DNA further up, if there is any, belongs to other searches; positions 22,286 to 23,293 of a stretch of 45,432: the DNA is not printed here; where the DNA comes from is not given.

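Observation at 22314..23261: Unknown 235-aa Trp-rich protein inserted between atpD and atpC, splitting the normally contiguous F1 beta-epsilon junction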

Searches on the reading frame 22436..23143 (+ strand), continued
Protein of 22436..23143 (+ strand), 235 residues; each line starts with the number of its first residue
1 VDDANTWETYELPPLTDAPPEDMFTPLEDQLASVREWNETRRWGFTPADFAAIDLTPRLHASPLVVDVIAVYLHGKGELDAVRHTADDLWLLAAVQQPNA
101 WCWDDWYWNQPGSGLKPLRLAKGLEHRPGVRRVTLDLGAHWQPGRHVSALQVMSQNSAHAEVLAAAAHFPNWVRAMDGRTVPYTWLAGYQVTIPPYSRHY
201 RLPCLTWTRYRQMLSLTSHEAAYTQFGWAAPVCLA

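Call 27: fold_search(model_id=the predicted structure, library=pdb)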
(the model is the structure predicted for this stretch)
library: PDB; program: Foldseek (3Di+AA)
matches with E <= 10: 59; with E <= 0.001: 0
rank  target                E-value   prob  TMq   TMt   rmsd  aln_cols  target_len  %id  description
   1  1obg                  9.8e-01  0.02  0.12  0.10  16.7       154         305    9  SAICAR-synthase complexed with ATP (released 2003-03-06)
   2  3whd_A                1.4e+00  0.11  0.12  0.18   4.6        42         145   12  C-type lectin, human MCL (released 2013-10-23)
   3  8a0x_C                1.6e+00  0.05  0.09  0.15   5.4        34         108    9  Crystal structure of the HigB2-HigA2 tetramer in complex with operator DNA (released 2023-05-03)
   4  5ja8_C                2.1e+00  0.04  0.07  0.13   4.3        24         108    8  Crystal structure of the HigB2 toxin in complex with Nb2 (released 2017-04-05)
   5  3whd_C                2.2e+00  0.08  0.12  0.18   4.7        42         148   12  C-type lectin, human MCL (released 2013-10-23)
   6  1iz6_C                2.5e+00  0.06  0.13  0.21  10.8        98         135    8  Crystal Structure of Translation Initiation Factor 5A from Pyrococcus Horikoshii (released 2003-01-28)
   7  7x7l_C                2.7e+00  0.01  0.11  0.08  17.4       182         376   11  Crystal structure of ZmHPPD-Y13161 complex (released 2022-06-01)
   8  6l7q                  3.2e+00  0.01  0.08  0.11  15.7       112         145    7  Crystal structure of a hypothetical protein PYCH_01220 derived from Pyrococcus yayanosii (released 2020-11-04)
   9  2cnq                  3.2e+00  0.01  0.10  0.10  16.7       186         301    8  Atomic resolution structure of SAICAR-synthase from Saccharomyces cerevisiae complexed with ADP, AICAR, succinate (released 2006-06-08)
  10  2z3q_D                3.7e+00  0.03  0.08  0.21   9.4        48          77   10  Crystal structure of the IL-15/IL-15Ra complex (released 2007-09-04)
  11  8jbw                  4.4e+00  0.01  0.09  0.06   7.4        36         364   11  Crystal structure of ZtHPPD-(+)-Usnic acid complex (released 2024-04-03)
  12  6i0t_A                4.4e+00  0.00  0.09  0.07  17.1       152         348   10  Crystal structure of DmTailor in complex with GpU (released 2018-12-05)
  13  1t47_A                4.7e+00  0.01  0.08  0.06   8.8        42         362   12  Structure of fe2-HPPD bound to NTBC (released 2004-06-15)
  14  9w3a_A                5.0e+00  0.02  0.07  0.13   4.9        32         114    3  Crystal structure of PfiAT toxin-antitoxin complex (released 2026-02-11)
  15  7v5y_E                5.0e+00  0.01  0.08  0.17   9.0        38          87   16  Crystal structure of hexameric complex of Sa2YoeB-Sa2YefM toxin-antitoxin from Staphylococcus aureus (released 2021-12-15)
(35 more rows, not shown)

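Call 30: search_protein_families(library=padloc, proteins=[window:22436-23143:+, P0021, P0104, P0136], max_evalue=1)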
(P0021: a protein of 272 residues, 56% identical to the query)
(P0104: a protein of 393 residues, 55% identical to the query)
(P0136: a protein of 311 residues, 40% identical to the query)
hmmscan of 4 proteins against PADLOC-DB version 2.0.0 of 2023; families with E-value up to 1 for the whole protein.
window:22436-23143:+ (235 aa): 0 families

P0021 (272 aa): 0 families

P0104 (393 aa): 0 families

P0136 (311 aa): 0 families

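Call 31: search_protein_families(library=phrogs, proteins=[window:22436-23143:+, P0021, P0104, P0136], max_evalue=1)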
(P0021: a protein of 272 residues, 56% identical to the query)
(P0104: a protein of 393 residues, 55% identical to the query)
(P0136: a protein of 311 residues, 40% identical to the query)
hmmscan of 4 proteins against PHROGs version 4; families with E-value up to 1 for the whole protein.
window:22436-23143:+ (235 aa): 0 families

P0021 (272 aa): 1 family
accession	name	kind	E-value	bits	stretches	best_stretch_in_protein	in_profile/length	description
phrog_31190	-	unknown function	0.38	11.9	0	34-69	21-56/123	-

P0104 (393 aa): 3 families
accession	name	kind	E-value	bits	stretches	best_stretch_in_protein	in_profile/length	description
phrog_6206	-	unknown function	0.24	12.6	1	3-17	3-17/49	-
phrog_7614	-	unknown function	0.31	11.8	1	196-239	25-68/120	-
phrog_9333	-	unknown function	0.34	12.2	0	36-59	23-48/79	-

P0136 (311 aa): 0 families

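Call 35: fold_search(model_id=the predicted structure, library=viral)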
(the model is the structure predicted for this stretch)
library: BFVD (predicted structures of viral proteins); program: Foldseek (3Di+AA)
matches with E <= 10: 101; with E <= 0.001: 0
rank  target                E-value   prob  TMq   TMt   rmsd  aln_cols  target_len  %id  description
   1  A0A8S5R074            9.8e-01  0.08  0.13  0.05   8.5        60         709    8  Tail collar fiber protein [Siphoviridae sp. ctyvQ1]
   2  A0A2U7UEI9            1.7e+00  0.01  0.14  0.11  18.8       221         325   10  Uncharacterized protein [Pandoravirus macleodensis]
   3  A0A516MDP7            2.0e+00  0.04  0.07  0.09   3.6        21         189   10  (no name in the UniProt tables at hand)
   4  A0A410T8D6            2.1e+00  0.04  0.11  0.28   6.3        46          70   15  Uncharacterized protein [Pseudomonas phage Henu5]
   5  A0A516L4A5            2.1e+00  0.01  0.11  0.05  15.7       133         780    8  (no name in the UniProt tables at hand)
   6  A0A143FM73            2.2e+00  0.02  0.13  0.14  13.8       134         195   13  (no name in the UniProt tables at hand)
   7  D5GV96                2.5e+00  0.06  0.13  0.06   4.0        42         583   12  Hypothetical phage protein [Campylobacter phage CP220]
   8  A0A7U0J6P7            2.5e+00  0.04  0.08  0.07   4.7        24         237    8  Uncharacterized protein [Klebsiella phage vB_KpM_FBKp24]
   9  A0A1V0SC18            3.0e+00  0.02  0.09  0.07   6.7        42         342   12  Uncharacterized protein [Catovirus CTV1]
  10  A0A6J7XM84            3.0e+00  0.01  0.07  0.07   7.0        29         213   14  Collagen triple helix repeat [uncultured Caudovirales phage]
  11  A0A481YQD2            3.7e+00  0.03  0.07  0.06   3.0        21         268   10  E3 ubiquitin-protein ligase LAP [Iridovirus LCIVAC01]
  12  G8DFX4                3.7e+00  0.02  0.08  0.06   7.6        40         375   15  (no name in the UniProt tables at hand)
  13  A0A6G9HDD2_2          3.9e+00  0.01  0.13  0.05  23.6       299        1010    8  Kinesin-like ATPase [Carcinus maenas virus 1]
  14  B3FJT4                4.1e+00  0.04  0.10  0.13   3.1        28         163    7  Uncharacterized protein [Pseudomonas phage 201phi2-1]
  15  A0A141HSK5            4.1e+00  0.03  0.08  0.17   3.1        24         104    4  (no name in the UniProt tables at hand)
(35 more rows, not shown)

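Call 46: search_protein_families(library=pfam, proteins=[P0104, P0137, P0231, P0250, P0055, P0058, P0059, P0251, P0187, P0222], max_evalue=0.01)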
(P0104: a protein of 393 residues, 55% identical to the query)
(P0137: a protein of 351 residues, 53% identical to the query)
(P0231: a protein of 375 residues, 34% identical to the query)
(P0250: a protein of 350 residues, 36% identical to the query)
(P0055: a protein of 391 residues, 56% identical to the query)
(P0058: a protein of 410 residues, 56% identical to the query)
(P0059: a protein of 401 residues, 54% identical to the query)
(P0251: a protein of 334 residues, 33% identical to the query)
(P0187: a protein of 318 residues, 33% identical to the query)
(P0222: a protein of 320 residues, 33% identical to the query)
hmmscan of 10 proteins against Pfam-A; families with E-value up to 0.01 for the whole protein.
P0104 (393 aa): 0 families

P0137 (351 aa): 0 families

P0231 (375 aa): 0 families

P0250 (350 aa): 1 family
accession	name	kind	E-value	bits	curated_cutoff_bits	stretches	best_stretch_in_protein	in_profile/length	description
PF15285.11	BH3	-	0.00032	20.9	25.5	0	81-92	11-22/25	Beclin-1 BH3 domain, Bcl-2-interacting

P0055 (391 aa): 0 families

P0058 (410 aa): 0 families

P0059 (401 aa): 0 families

P0251 (334 aa): 0 families

P0187 (318 aa): 0 families

P0222 (320 aa): 0 families
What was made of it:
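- Tried and rejected: Ten longer family members were checked and showed no informative extra domain (call 46).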

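Call 48: find_homologous_proteins(query=A1, max_evalue=0.001)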
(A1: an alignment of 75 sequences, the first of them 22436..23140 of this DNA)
Query A1 (75 sequences) (235 aa, profile of the alignment): 221 proteins with E <= 0.001 among 8000 candidates; the best 120 are listed.
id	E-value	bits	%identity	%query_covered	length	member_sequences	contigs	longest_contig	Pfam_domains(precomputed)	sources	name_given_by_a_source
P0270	1.7e-107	377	50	92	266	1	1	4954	-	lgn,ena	-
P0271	4.7e-104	365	48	94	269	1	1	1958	-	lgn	-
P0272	2.6e-101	356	47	90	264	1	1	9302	-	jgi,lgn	jgi:hypothetical protein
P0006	3.2e-98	346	71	92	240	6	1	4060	-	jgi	-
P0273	3.4e-96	340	41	92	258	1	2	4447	-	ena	-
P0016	3.9e-96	339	58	94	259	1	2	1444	-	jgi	jgi:hypothetical protein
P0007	6.0e-96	339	71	92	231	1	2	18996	-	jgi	jgi:hypothetical protein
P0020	9.0e-96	338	57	93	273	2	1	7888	-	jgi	jgi:hypothetical protein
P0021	1.7e-94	334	56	93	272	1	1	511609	-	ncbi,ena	-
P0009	6.4e-94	332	70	91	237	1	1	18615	-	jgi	-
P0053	8.0e-94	332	54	91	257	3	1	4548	-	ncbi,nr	ncbi:MAG: hypothetical protein M3N98_08350 [Actinomycetota bacterium]|nr:hypothetical protein [Actin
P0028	3.3e-93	330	57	92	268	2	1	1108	-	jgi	jgi:hypothetical protein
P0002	3.8e-93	329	83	100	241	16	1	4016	-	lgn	-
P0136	5.8e-93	329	37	92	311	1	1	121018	-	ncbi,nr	ncbi:MAG: hypothetical protein Q7S96_02340 [bacterium]|nr:hypothetical protein [bacterium]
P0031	9.1e-93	328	57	92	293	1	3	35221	-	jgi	jgi:hypothetical protein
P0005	2.4e-92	327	77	98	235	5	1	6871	-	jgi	jgi:hypothetical protein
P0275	4.6e-92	326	46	88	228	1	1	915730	-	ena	-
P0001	7.8e-92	325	86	100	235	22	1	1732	-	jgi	-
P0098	1.0e-90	322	53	99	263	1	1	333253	-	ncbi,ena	-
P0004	1.3e-90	321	80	97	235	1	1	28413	-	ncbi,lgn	ncbi:MAG: hypothetical protein ABJA34_02330 [Pseudonocardiales bacterium]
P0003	1.4e-88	315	81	97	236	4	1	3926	-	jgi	-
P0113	6.7e-88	312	55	94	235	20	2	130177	-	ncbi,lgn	-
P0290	5.8e-87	309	33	89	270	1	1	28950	-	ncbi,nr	ncbi:MAG TPA: hypothetical protein VN397_02445 [Candidatus Methylomirabilis sp.]|nr:hypothetical pro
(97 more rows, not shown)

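Call 49: find_encoding_contigs(protein=P0136, flank=6000, max_places=2)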
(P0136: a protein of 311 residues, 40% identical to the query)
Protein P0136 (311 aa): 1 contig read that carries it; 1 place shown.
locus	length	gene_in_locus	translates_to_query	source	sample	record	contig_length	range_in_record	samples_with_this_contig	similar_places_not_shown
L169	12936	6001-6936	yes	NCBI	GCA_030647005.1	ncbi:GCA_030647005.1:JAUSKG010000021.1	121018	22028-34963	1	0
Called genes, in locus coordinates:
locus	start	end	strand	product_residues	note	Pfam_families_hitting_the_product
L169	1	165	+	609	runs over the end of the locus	-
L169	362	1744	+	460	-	PF00041:fn3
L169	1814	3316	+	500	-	PF03772:Competence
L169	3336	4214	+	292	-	PF00753:Lactamase_B, PF23023:Anti-Pycsar_Apyc1 (faint), PF12706:Lactamase_B_2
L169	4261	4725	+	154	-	PF00334:NDK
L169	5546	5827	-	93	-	-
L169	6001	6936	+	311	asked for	-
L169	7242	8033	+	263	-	-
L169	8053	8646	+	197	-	-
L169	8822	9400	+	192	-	-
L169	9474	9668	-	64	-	PF00830:Ribosomal_L28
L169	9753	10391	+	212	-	PF02163:Peptidase_M50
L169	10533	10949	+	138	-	PF00164:Ribosom_S12_S23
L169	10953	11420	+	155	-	PF00177:Ribosomal_S7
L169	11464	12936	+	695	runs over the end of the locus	PF00009:GTP_EFTU, PF03144:GTP_EFTU_D2, PF22042:EF-G_D2, PF14492:EFG_III, PF16658:RF3_C, PF03764:EFG_IV, PF00679:EFG_C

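Call 50: find_encoding_contigs(protein=P0290, flank=6000, max_places=2)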
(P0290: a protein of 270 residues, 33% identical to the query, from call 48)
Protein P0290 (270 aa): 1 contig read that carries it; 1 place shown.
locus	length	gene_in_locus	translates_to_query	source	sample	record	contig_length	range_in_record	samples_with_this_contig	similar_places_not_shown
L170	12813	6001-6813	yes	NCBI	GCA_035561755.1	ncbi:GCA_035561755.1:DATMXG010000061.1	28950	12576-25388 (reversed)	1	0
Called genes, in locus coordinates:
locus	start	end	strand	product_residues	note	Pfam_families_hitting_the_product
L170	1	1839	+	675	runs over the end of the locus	PF04760:IF2_N, PF00009:GTP_EFTU, PF01926:MMR_HSR1, PF03144:GTP_EFTU_D2 (faint), PF22042:EF-G_D2, PF11987:IF-2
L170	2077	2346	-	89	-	-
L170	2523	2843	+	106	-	PF00085:Thioredoxin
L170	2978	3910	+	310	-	PF00890:FAD_binding_2 (faint), PF01266:DAO (faint), PF03486:HI0933_like (faint), PF07992:Pyr_redox_2, PF12831:FAD_oxidored (faint), PF13450:NAD_binding_8 (faint), PF13738:Pyr_redox_3, PF00070:Pyr_redox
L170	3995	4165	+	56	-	-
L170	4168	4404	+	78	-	-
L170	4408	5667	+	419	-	PF02812:ELFV_dehydrog_N, PF00208:ELFV_dehydrog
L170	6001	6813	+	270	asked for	-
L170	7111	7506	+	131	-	-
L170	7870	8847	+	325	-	PF00078:RVT_1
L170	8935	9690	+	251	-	-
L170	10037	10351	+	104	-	PF00886:Ribosomal_S16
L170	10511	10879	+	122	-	PF13083:KH_KhpA-B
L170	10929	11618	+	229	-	PF01746:tRNA_m1G_MT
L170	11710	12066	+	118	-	-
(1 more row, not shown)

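Call 51: find_encoding_contigs(protein=P0275, flank=6000, max_places=2)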
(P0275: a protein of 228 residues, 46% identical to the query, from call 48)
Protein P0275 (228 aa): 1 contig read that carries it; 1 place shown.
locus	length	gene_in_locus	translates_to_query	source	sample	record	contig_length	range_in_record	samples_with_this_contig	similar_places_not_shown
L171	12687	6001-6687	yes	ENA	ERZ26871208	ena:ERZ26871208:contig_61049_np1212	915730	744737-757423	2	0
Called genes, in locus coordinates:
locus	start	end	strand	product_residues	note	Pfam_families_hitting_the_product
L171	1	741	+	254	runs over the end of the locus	-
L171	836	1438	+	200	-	PF00886:Ribosomal_S16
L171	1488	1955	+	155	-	PF13083:KH_KhpA-B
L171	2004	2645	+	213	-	PF01746:tRNA_m1G_MT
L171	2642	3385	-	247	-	PF00135:COesterase, PF20434:BD-FAE, PF12146:Hydrolase_4 (faint), PF07859:Abhydrolase_3, PF00326:Peptidase_S9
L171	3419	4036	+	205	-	PF00081:Sod_Fe_N, PF02777:Sod_Fe_C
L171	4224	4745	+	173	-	-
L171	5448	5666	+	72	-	-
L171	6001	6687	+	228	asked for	-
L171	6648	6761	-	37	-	-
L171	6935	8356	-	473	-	PF13360:PQQ_2 (weak)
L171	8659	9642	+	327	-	-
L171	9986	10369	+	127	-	PF08818:DUF1801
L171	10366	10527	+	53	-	-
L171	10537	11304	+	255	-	PF03988:DUF347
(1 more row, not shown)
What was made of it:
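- In distant CPR-like genomes, family members also sit between housekeeping genes (calls 49-51).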

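Call 61: search_protein_families(library=pfam, proteins=[L011:397-912:+], max_evalue=0.001)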
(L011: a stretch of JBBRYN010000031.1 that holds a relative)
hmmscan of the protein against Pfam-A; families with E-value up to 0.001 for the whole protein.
L011:397-912:+ (171 aa): 0 families

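Call 65: search_protein_families(library=ncbifam, alignment_id=A1, max_evalue=0.1)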
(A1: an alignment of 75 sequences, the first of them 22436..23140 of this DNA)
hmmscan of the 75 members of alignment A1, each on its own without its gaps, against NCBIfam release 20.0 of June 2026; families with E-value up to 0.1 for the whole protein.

A. member 1, window:22436-23140:+ (235 aa): 0 families

B. families by the number of members that match (of 75 scanned): 1 family
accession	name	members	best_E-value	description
NF052245.1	SorA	1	0.048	SorA family sulfite dehydrogenase catalytic subunit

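Call 66: list_cluster_members(proteins=[window:22436-23140:+, P0136, P0290, P0113])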
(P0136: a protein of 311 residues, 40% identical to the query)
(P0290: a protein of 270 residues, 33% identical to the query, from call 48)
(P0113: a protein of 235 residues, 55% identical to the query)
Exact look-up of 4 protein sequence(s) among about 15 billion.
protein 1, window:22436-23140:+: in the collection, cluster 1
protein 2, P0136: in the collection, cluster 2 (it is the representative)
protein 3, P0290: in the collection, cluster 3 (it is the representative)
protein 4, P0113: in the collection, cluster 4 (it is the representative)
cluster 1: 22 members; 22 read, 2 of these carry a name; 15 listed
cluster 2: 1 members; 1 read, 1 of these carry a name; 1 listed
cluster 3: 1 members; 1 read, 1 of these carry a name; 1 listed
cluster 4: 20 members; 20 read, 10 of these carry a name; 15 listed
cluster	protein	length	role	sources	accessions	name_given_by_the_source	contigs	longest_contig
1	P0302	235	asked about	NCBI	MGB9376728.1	MAG: hypothetical protein WCB04_04350 [Mycobacteriales bacterium]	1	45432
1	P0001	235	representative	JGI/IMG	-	-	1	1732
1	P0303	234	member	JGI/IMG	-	hypothetical protein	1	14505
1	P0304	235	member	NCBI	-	-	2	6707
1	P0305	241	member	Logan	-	-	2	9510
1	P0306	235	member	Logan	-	-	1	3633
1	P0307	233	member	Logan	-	-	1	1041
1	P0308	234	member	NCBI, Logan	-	-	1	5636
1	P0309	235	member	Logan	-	-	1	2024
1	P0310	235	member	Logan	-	-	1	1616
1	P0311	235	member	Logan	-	-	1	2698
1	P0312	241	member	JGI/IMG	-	-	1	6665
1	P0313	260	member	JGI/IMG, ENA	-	-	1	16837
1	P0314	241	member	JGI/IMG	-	-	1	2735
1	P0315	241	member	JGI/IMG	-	-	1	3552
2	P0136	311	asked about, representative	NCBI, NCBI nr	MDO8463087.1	MAG: hypothetical protein Q7S96_02340 [bacterium] | hypothetical protein [bacterium]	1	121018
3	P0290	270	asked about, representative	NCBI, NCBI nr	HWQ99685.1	MAG TPA: hypothetical protein VN397_02445 [Candidatus Methylomirabilis sp.] | hypothetical protein [Candidatus Methylomirabilis sp.]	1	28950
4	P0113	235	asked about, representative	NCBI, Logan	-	-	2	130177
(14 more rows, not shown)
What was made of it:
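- Checked: The window is a whole 45,432-bp contig of an NCBI MAG labelled Mycobacteriales bacterium, and X is MGB9376728.1, 'hypothetical protein' (call 66).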

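Call 67: find_encoding_contigs(protein=P0303, flank=5000, max_places=3)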
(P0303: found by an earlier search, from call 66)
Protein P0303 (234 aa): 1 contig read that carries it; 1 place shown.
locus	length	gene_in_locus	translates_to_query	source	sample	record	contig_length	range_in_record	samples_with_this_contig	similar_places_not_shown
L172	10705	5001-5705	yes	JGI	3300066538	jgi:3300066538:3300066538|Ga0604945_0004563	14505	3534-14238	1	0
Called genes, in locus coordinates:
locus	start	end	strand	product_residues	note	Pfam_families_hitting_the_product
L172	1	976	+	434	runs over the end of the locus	PF00275:EPSP_synthase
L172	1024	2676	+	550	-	PF00743:FMO-like, PF01266:DAO (faint), PF07992:Pyr_redox_2, PF13450:NAD_binding_8, PF13738:Pyr_redox_3, PF13434:Lys_Orn_oxgnase (faint)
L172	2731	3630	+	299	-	PF02737:3HCDH_N, PF00725:3HCDH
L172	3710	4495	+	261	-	PF01906:YbjQ_1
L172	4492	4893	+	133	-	-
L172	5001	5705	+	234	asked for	-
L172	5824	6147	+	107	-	PF01740:STAS, PF13466:STAS_2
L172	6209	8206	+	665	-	PF01642:MM_CoA_mutase, PF02310:B12-binding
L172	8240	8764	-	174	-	PF07336:ABATE (weak), PF11706:zf-CGNR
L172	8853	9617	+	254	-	PF08241:Methyltransf_11, PF08242:Methyltransf_12, PF13649:Methyltransf_25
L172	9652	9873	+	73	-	-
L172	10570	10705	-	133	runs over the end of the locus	?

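Call 68: find_encoding_contigs(protein=P0303, flank=10000, max_places=1)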
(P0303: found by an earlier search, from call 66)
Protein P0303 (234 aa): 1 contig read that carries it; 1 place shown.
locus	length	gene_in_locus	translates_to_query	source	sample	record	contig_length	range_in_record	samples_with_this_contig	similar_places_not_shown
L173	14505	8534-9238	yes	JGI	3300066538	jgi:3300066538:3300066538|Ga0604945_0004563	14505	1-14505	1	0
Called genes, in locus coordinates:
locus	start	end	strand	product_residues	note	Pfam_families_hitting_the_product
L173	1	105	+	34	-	?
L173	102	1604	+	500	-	PF02874:ATP-synt_ab_N, PF00006:ATP-synt_ab, PF22919:ATP-synt_VA_C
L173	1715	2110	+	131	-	PF02823:ATP-synt_DE_N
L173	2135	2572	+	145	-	PF10739:DUF2550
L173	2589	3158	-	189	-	PF01923:Cob_adeno_trans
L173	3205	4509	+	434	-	PF00275:EPSP_synthase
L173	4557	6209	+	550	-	PF00743:FMO-like, PF01266:DAO (faint), PF07992:Pyr_redox_2, PF13450:NAD_binding_8, PF13738:Pyr_redox_3, PF13434:Lys_Orn_oxgnase (faint)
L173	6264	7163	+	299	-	PF02737:3HCDH_N, PF00725:3HCDH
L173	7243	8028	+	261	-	PF01906:YbjQ_1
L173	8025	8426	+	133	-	-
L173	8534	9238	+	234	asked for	-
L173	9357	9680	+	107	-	PF01740:STAS, PF13466:STAS_2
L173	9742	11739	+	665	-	PF01642:MM_CoA_mutase, PF02310:B12-binding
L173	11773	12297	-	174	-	PF07336:ABATE (weak), PF11706:zf-CGNR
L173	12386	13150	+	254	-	PF08241:Methyltransf_11, PF08242:Methyltransf_12, PF13649:Methyltransf_25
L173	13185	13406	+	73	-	-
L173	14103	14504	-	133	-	?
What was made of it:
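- L173 reads atpD, 110 bp, atpC, DUF2550, PduO(-), murA, FMO, 3HCDH, YbjQ, h133, X, STAS, mutase (call 68).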
